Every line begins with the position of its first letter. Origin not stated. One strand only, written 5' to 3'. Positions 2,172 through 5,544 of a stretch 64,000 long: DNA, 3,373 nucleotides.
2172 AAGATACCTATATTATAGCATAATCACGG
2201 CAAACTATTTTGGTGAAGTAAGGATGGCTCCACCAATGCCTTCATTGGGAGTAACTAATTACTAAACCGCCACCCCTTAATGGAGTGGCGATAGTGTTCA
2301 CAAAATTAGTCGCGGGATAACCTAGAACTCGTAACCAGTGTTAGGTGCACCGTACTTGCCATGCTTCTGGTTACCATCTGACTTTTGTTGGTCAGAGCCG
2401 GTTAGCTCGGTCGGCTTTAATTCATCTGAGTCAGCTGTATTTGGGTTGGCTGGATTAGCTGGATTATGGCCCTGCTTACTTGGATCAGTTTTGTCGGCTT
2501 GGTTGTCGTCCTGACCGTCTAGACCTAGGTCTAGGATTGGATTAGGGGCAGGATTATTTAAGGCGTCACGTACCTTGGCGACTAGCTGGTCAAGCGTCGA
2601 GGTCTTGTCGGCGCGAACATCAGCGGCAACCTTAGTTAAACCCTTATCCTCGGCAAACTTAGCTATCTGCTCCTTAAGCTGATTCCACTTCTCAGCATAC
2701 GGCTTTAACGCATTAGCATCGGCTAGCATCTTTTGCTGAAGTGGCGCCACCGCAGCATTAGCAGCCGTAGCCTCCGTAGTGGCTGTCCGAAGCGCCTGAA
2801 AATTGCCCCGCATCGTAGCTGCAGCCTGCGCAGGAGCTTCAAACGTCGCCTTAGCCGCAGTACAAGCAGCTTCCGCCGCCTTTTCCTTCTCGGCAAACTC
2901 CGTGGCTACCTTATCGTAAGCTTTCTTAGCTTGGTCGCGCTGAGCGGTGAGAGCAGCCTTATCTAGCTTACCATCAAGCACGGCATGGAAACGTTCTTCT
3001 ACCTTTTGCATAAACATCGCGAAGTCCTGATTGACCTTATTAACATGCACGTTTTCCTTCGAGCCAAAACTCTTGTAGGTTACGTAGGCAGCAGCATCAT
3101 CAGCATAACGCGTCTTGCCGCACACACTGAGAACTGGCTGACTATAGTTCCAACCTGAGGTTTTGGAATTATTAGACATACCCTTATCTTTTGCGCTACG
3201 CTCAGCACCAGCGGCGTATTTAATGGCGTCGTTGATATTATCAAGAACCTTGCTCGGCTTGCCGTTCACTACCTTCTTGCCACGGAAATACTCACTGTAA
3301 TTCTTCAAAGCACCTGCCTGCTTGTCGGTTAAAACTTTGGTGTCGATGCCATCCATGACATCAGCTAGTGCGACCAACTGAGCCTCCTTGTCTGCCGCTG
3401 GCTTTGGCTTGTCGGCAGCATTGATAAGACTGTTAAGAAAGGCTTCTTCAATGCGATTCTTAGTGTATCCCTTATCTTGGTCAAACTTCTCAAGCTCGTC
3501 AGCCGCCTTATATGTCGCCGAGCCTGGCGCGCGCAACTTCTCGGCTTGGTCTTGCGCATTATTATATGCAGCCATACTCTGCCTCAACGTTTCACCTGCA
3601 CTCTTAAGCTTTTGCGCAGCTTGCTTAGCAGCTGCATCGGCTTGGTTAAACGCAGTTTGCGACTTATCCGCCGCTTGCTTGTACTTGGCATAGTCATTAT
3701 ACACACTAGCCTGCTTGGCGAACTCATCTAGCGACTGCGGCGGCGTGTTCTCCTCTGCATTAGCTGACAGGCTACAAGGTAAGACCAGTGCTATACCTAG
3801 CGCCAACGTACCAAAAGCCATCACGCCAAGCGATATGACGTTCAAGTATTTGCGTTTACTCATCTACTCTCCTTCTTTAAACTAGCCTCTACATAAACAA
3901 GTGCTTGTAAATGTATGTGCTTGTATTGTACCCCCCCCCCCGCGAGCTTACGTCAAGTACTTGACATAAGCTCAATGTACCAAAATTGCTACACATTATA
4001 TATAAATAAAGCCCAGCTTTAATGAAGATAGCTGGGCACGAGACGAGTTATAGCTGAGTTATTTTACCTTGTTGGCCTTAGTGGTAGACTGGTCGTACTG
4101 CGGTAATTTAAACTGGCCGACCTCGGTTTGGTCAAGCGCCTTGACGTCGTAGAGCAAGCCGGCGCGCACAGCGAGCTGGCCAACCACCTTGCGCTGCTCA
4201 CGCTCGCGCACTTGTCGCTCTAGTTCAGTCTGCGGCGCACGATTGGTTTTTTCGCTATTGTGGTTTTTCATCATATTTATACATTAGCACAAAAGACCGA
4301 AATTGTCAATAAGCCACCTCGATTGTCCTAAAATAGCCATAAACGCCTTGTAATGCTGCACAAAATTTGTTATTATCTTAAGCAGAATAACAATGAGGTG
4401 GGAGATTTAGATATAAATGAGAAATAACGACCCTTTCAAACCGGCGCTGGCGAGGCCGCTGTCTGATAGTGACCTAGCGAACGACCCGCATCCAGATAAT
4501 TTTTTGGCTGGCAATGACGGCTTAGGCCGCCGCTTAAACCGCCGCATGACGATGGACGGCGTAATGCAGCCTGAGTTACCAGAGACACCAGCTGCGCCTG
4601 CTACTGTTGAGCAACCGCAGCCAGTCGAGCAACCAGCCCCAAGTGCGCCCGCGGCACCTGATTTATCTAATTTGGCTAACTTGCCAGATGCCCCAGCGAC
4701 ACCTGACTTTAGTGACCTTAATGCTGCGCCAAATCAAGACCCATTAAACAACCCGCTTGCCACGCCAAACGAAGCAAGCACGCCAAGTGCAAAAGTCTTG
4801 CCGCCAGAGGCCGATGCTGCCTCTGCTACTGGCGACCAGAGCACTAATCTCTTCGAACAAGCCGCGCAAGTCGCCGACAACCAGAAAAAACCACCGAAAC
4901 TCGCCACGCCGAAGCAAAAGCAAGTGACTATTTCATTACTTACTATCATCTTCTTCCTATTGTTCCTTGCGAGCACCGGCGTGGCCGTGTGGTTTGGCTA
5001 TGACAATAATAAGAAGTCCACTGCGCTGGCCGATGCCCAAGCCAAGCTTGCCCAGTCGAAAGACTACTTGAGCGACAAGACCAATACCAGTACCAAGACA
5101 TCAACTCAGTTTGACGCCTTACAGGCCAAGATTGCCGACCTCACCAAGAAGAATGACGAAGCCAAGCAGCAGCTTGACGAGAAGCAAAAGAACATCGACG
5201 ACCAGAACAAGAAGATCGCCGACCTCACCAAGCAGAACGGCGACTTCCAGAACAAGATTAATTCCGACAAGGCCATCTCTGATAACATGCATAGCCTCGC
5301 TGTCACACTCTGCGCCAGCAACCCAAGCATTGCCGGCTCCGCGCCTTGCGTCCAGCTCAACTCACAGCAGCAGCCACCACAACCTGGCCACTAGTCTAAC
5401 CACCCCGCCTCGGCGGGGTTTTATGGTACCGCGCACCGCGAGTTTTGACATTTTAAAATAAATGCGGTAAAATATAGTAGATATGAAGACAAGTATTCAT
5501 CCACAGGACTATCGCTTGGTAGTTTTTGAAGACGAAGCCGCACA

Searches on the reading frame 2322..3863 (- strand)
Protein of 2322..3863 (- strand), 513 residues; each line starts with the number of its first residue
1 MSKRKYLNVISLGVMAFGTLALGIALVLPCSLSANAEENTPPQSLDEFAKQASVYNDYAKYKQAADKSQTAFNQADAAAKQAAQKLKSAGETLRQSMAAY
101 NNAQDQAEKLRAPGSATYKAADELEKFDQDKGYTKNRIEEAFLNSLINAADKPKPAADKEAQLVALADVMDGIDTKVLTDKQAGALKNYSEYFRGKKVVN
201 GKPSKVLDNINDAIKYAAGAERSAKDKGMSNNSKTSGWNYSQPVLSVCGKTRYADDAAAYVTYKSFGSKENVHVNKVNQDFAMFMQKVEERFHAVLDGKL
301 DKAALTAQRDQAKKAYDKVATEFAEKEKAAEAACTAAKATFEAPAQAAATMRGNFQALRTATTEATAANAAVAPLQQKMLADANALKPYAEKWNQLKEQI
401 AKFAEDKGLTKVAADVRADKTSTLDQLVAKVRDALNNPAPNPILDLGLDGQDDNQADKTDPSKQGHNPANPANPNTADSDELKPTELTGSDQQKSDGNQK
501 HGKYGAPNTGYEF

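Call 6: search_protein_families(library=pfam, proteins=[window:2322-3863:-], max_evalue=0.01)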
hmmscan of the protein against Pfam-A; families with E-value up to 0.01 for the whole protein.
window:2322-3863:- (513 aa): 0 families

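Call 10: find_homologous_proteins(query=window:2322-3863:-)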
Query window:2322-3863:- (513 aa): 35 proteins with E <= 0.001 among 8000 candidates.
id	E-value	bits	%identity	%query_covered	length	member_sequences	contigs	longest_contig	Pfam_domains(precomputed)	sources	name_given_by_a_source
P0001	0.0e+0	1040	96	100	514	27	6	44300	-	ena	-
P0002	0.0e+0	1040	96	100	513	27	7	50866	-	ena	-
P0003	0.0e+0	1034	95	100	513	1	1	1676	-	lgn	-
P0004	0.0e+0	1027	94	100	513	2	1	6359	-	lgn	-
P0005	2.8e-295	998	92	100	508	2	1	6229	-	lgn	-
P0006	2.9e-295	998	93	100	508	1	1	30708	-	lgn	-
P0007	9.6e-293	989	91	100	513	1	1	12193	-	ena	-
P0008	1.1e-285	966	92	97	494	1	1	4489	-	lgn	-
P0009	1.3e-281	953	89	100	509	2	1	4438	-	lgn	-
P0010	4.6e-237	806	75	100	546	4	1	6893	-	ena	-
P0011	1.0e-228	778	75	100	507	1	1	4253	-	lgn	-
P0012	7.3e-161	555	64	86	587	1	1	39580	-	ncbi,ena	-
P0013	3.1e-160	553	56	100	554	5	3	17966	-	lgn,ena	-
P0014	1.7e-158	547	64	85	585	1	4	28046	-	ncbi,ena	-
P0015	2.7e-157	543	54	100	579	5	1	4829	-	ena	-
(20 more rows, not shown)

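Call 11: find_encoding_contigs(protein=P0001, flank=3000, max_places=10)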
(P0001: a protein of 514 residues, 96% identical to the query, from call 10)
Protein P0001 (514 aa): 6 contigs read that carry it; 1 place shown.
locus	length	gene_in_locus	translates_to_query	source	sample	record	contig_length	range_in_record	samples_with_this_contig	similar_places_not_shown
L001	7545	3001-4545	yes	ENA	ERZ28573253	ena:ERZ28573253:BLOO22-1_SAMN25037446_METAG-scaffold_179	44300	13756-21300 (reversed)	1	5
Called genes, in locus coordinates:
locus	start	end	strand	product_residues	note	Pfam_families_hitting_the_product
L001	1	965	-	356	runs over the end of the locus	PF03462:PCRF, PF00472:RF-1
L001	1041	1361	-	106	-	PF01197:Ribosomal_L31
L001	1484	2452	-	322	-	-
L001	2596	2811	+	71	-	-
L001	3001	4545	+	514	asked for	-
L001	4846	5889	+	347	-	PF13509:S1_2 (faint), PF21710:Spt6_S1 (faint), PF23459:S1_RRP5 (faint), PF00575:S1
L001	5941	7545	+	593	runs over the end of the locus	PF04760:IF2_N, PF00009:GTP_EFTU, PF01926:MMR_HSR1, PF03144:GTP_EFTU_D2 (faint), PF22042:EF-G_D2, PF11987:IF-2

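Call 12: find_encoding_contigs(protein=P0002, flank=3000, max_places=10)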
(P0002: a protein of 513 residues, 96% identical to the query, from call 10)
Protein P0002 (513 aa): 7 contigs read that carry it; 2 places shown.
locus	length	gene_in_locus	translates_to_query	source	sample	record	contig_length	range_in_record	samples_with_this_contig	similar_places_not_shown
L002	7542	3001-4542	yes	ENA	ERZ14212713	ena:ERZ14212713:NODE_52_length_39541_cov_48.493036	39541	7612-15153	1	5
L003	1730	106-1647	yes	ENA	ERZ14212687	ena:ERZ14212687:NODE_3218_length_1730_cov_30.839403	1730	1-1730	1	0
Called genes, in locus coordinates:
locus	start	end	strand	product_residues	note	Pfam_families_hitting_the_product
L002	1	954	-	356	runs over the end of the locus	PF03462:PCRF, PF00472:RF-1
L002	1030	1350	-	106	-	PF01197:Ribosomal_L31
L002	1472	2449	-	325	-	-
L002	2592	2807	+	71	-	-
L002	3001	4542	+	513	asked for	-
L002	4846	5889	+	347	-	PF13509:S1_2 (faint), PF21710:Spt6_S1 (faint), PF23459:S1_RRP5 (faint), PF00575:S1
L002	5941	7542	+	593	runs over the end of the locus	PF04760:IF2_N, PF00009:GTP_EFTU, PF01926:MMR_HSR1, PF03144:GTP_EFTU_D2 (faint), PF22042:EF-G_D2, PF11987:IF-2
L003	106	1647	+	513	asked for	-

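Call 16: find_encoding_contigs(protein=P0004, flank=1500, max_places=10)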
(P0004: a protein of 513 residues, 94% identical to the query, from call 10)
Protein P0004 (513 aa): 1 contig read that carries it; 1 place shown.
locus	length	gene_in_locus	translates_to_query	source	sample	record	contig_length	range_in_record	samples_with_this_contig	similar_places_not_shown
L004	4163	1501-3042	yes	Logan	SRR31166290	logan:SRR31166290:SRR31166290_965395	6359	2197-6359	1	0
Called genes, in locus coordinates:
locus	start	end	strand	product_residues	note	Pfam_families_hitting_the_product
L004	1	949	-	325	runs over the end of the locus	-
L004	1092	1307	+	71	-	-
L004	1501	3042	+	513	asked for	-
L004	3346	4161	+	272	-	?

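Call 17: find_encoding_contigs(protein=P0006, flank=1500, max_places=10)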
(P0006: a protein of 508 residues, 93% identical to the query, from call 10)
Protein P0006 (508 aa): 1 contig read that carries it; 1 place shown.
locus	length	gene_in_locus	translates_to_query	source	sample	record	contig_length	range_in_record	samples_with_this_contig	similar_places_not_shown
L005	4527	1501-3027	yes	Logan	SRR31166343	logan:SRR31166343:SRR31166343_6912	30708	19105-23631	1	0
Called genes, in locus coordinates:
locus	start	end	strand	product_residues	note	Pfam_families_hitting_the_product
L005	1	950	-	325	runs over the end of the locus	-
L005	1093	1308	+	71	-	-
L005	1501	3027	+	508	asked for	-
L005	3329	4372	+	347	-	PF13509:S1_2 (faint), PF21710:Spt6_S1 (faint), PF23459:S1_RRP5 (faint), PF00575:S1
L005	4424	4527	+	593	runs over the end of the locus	PF04760:IF2_N, PF00009:GTP_EFTU, PF01926:MMR_HSR1, PF03144:GTP_EFTU_D2 (faint), PF22042:EF-G_D2, PF11987:IF-2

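Call 18: find_encoding_contigs(protein=P0007, flank=1500, max_places=10)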
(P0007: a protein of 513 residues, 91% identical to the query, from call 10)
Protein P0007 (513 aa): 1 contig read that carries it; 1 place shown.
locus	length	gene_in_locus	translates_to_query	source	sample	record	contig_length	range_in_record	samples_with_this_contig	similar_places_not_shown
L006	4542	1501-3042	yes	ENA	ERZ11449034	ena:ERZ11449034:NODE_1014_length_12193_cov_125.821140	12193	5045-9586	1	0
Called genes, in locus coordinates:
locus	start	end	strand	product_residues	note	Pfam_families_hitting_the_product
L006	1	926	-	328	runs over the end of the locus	-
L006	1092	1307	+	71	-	-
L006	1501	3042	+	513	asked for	-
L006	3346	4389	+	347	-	PF13509:S1_2 (faint), PF21710:Spt6_S1 (faint), PF23459:S1_RRP5 (faint), PF00575:S1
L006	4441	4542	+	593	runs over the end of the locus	PF04760:IF2_N, PF00009:GTP_EFTU, PF01926:MMR_HSR1, PF03144:GTP_EFTU_D2 (faint), PF22042:EF-G_D2, PF11987:IF-2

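Call 21: find_related_loci(query=A1, collection=genome_contigs, flank=3000)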
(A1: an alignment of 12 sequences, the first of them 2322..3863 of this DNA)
Query A1 (513 aa) in genome_contigs; peptide patterns used: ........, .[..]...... (x = any residue, [..] = any of these).
178 stretches matched a pattern; 5 encode a relative of the query (tblastn E <= 1e-3); 5 distinct loci.
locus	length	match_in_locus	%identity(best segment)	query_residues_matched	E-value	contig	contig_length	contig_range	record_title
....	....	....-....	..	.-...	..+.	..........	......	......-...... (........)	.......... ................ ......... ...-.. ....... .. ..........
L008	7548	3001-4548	93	1-513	0e+0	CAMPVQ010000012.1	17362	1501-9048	MAG TPA_asm: uncultured Candidatus Saccharibacteria bacterium isolate SRR16916865_bin.12_metaWRAP_v1.3_MAG genome assemb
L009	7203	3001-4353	64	1-443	2e-168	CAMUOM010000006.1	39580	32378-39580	MAG TPA_asm: uncultured Candidatus Saccharibacteria bacterium isolate SRR11749285_bin.3_metaWRAP_v1.3_MAG genome assembl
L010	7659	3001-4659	56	1-513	6e-168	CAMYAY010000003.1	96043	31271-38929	MAG TPA_asm: uncultured Candidatus Saccharibacteria bacterium isolate SRR17635701_bin.9_metaWRAP_v1.3_MAG genome assembl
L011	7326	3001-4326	64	1-438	2e-160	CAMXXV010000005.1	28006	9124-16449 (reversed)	MAG TPA_asm: uncultured Candidatus Saccharibacteria bacterium isolate SRR17635515_bin.3_metaWRAP_v1.3_MAG genome assembl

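Call 37: find_encoding_contigs(protein=P0010, flank=1500, max_places=10)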
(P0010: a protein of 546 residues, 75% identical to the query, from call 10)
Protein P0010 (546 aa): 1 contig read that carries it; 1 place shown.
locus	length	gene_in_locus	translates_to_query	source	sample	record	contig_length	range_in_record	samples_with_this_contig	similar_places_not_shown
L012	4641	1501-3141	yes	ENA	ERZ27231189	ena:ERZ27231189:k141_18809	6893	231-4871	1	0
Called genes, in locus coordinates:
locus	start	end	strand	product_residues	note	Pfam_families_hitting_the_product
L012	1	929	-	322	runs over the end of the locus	-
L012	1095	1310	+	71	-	-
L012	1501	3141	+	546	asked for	-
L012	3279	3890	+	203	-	-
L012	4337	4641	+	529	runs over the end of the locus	-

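Call 38: find_encoding_contigs(protein=P0011, flank=1500, max_places=10)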
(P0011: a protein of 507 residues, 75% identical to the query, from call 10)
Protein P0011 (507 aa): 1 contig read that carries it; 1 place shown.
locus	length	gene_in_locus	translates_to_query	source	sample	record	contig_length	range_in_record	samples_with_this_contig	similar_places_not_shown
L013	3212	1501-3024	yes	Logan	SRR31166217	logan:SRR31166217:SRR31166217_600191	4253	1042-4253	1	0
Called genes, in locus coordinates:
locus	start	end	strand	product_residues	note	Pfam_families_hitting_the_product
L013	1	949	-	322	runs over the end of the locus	-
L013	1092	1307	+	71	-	-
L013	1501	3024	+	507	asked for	-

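Call 39: find_encoding_contigs(protein=P0013, flank=1500, max_places=10)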
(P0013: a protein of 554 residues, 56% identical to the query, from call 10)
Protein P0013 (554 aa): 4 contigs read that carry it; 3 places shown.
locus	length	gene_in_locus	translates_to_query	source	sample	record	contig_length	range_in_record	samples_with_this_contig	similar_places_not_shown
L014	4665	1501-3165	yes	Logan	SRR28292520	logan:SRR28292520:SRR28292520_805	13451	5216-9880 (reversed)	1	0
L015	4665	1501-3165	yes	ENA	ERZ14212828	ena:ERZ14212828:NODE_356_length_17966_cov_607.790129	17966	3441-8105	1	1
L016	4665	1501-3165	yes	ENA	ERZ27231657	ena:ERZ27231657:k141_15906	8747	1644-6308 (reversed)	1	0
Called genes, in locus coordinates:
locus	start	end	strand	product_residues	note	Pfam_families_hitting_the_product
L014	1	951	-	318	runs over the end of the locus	PF16788:ATF7IP_BD (weak)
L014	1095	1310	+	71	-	-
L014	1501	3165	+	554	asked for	-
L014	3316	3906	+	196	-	-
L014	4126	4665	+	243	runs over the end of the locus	PF00318:Ribosomal_S2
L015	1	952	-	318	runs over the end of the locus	-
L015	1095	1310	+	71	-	-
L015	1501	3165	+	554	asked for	-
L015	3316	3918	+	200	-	-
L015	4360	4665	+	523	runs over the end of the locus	-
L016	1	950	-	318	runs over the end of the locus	-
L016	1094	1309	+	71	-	-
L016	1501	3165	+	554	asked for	-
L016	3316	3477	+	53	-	-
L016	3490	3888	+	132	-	-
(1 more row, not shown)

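Call 40: find_encoding_contigs(protein=P0009, flank=1500, max_places=10)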
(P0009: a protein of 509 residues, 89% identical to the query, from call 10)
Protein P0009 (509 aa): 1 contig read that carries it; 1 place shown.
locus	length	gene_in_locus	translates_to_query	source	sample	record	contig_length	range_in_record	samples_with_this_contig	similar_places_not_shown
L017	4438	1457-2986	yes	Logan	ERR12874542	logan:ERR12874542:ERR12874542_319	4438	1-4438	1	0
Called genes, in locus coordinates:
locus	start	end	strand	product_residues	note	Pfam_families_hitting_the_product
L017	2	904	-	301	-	?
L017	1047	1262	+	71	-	-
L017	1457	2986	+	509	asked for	-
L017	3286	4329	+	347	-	PF13509:S1_2 (faint), PF21710:Spt6_S1 (faint), PF23459:S1_RRP5 (faint), PF00575:S1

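Call 46: search_protein_families(library=ncbifam, proteins=[window:2322-3863:-], max_evalue=0.01)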
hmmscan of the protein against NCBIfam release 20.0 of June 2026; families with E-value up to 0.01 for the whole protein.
window:2322-3863:- (513 aa): 0 families

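Call 50: find_encoding_contigs(protein=window:2322-3863:-, flank=1500, max_places=10)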
Protein window:2322-3863:- (513 aa): 12 contigs read that carry it; 4 places shown.
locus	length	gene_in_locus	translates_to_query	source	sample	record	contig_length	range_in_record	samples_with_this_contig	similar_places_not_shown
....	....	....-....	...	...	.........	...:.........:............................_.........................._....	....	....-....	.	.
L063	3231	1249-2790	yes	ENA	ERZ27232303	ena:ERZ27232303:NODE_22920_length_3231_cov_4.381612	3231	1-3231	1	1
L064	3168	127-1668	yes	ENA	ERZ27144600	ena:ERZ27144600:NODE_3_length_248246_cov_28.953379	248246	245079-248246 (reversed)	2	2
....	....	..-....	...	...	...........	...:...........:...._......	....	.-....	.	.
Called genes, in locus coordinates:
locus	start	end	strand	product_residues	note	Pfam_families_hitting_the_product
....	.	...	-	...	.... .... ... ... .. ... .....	-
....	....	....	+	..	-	-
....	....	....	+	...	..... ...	-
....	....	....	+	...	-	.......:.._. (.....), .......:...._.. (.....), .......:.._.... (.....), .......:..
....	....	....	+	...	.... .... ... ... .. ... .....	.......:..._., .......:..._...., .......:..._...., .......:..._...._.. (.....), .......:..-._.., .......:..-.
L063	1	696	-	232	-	?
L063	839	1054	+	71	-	-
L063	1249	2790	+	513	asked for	-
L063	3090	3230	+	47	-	?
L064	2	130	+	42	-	?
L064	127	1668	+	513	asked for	-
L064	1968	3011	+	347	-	PF13509:S1_2 (faint), PF21710:Spt6_S1 (faint), PF23459:S1_RRP5 (faint), PF00575:S1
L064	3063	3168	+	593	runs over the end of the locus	PF04760:IF2_N, PF00009:GTP_EFTU, PF01926:MMR_HSR1, PF03144:GTP_EFTU_D2 (faint), PF22042:EF-G_D2, PF11987:IF-2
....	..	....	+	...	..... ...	-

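Call 54: search_solved_structures(query=A1, max_evalue=1)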
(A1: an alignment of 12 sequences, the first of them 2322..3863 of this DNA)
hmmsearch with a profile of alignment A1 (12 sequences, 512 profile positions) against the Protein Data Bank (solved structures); distinct sequences matched with E-value up to 1: 0.

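Call 63: predict_structure(alignment_id=A1)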
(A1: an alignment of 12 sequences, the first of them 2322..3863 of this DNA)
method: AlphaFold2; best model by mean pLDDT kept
length: 513 residues; sequences in the alignment: 12
mean_pLDDT: 63.4   pTM: 0.46
mean pLDDT of the five models: 63.4, 60.4, 59.7, 59.3, 57.6
residues with pLDDT >= 90: 117; 70-90: 169; 50-70: 28; < 50: 199
segments of 3 or more residues with pLDDT < 50: 1-42, 198-280, 440-513
pLDDT, mean of each block of 10 residues (from residue 1): 30 30 26 29 69 87 95 96 96 95 83 75 76 78 86 79 82 71 67 59 40 33 24 23 30 34 32 40 64 80 90 87 81 80 84 94 95 95 94 91 90 89 87 77 34 30 29 29 25 26 29 29
secondary structure, 60 per line:
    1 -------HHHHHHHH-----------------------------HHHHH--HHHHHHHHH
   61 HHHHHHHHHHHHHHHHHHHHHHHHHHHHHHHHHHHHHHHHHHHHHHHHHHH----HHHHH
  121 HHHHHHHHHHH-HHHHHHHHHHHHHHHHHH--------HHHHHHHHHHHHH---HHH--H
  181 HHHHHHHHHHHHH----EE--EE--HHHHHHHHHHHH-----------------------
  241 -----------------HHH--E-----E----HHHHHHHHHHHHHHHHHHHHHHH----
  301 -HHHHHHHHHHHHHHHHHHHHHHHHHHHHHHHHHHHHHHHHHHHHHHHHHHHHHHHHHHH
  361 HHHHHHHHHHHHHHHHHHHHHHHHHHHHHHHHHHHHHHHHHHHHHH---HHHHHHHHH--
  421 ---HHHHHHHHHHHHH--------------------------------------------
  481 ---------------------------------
elements in order: H8-15 H45-49 H52-111 H116-131 H133-150 H159-171 H180-193 H206-217 H274-296 H302-406 H410-418 H424-436

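Call 65: fold_search(model_id=the predicted structure, library=pdb)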
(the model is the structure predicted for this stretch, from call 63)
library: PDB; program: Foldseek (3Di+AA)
matches with E <= 10: 296; with E <= 0.001: 0
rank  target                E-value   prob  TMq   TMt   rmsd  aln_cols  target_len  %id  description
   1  9y6s_7C               4.2e-02  0.75  0.15  0.03  30.5       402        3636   12  96-nm repeat of the Leishmania tarentolae doublet microtubule (released 2025-12-17)
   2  9e5c_7b               4.6e-02  0.63  0.15  0.03  28.8       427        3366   11  Cryo-EM structure of 96 nm repeat of microtubule doublet from T. brucei flagellum (released 2025-03-12)
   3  9y6s_6z               6.1e-02  0.57  0.15  0.03  31.9       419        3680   14  96-nm repeat of the Leishmania tarentolae doublet microtubule (released 2025-12-17)
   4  9y6s_6k               7.5e-02  0.54  0.15  0.04  29.4       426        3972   14  96-nm repeat of the Leishmania tarentolae doublet microtubule (released 2025-12-17)
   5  9e5c_6c               8.1e-02  0.47  0.14  0.03  28.8       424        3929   13  Cryo-EM structure of 96 nm repeat of microtubule doublet from T. brucei flagellum (released 2025-03-12)
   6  8glv_Lc               1.0e-01  0.44  0.14  0.03  30.4       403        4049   15  96-nm repeat unit of doublet microtubules from Chlamydomonas reinhardtii flagella (released 2023-05-31)
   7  9e5c_6d               1.1e-01  0.38  0.13  0.03  30.1       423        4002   13  Cryo-EM structure of 96 nm repeat of microtubule doublet from T. brucei flagellum (released 2025-03-12)
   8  9y6s_9Q               1.2e-01  0.44  0.14  0.03  29.3       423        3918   12  96-nm repeat of the Leishmania tarentolae doublet microtubule (released 2025-12-17)
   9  9cpc_3T               1.6e-01  0.30  0.14  0.18  70.9       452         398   14  Atomic model of porcine brain ventricles cilia doublet microtubule (48-nm periodicity) (released 2024-10-23)
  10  9e5c_6a               1.7e-01  0.44  0.16  0.04  33.9       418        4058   13  Cryo-EM structure of 96 nm repeat of microtubule doublet from T. brucei flagellum (released 2025-03-12)
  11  9y6s_6o               1.8e-01  0.35  0.14  0.03  33.1       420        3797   12  96-nm repeat of the Leishmania tarentolae doublet microtubule (released 2025-12-17)
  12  9fqr_K2               2.1e-01  0.25  0.13  0.03  27.9       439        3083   12  96-nm repeat of axonemal doublet microtubules from bovine sperm (released 2025-03-26)
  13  7k58_A                2.4e-01  0.23  0.12  0.02  29.2       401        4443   12  Structure of outer-arm dyneins bound to microtubule with microtubule binding state 1(MTBS-1) (released 2021-09-29)
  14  7kek_A                2.5e-01  0.33  0.15  0.04  32.0       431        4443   12  Structure of the free outer-arm dynein in pre-parallel state (released 2021-09-29)
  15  7rro_D1               2.5e-01  0.23  0.15  0.17  74.6       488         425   14  Structure of the 48-nm repeat doublet microtubule from bovine tracheal cilia (released 2021-10-27)
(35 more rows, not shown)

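Call 73: find_encoding_contigs(protein=P0015, flank=1500, max_places=10)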
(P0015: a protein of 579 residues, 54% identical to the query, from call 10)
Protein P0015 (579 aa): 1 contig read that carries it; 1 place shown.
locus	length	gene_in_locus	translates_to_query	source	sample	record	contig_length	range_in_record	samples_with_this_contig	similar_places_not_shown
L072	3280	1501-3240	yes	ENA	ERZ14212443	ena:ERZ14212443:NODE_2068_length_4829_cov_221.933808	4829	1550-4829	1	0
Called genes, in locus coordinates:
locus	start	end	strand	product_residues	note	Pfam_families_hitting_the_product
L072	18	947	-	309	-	-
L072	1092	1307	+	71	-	-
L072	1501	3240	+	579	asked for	-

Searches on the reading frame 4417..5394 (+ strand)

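Call 6: search_protein_families(library=pfam, proteins=[window:4417-5394:+], max_evalue=0.01)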
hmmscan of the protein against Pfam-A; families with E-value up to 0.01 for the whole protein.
window:4417-5394:+ (325 aa): 5 families
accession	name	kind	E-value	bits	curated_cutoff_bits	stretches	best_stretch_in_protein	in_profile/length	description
PF16788.10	ATF7IP_BD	-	0.00025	21.8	27.6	1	220-288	59-127/219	ATF-interacting protein binding domain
PF11932.13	DUF3450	-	0.0019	18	32.6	1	186-278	10-92/241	Protein of unknown function (DUF3450)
PF06785.16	UPF0242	-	0.0041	17.7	33.5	1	174-282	35-135/194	Uncharacterised protein family (UPF0242) N-terminus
PF25762.1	HAUS1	-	0.0068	16.7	40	0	199-292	111-204/236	HAUS augmin-like complex subunit 1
PF23067.1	MG280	-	0.0077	16.2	27.4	0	174-294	15-134/259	Uncharacterised protein MG280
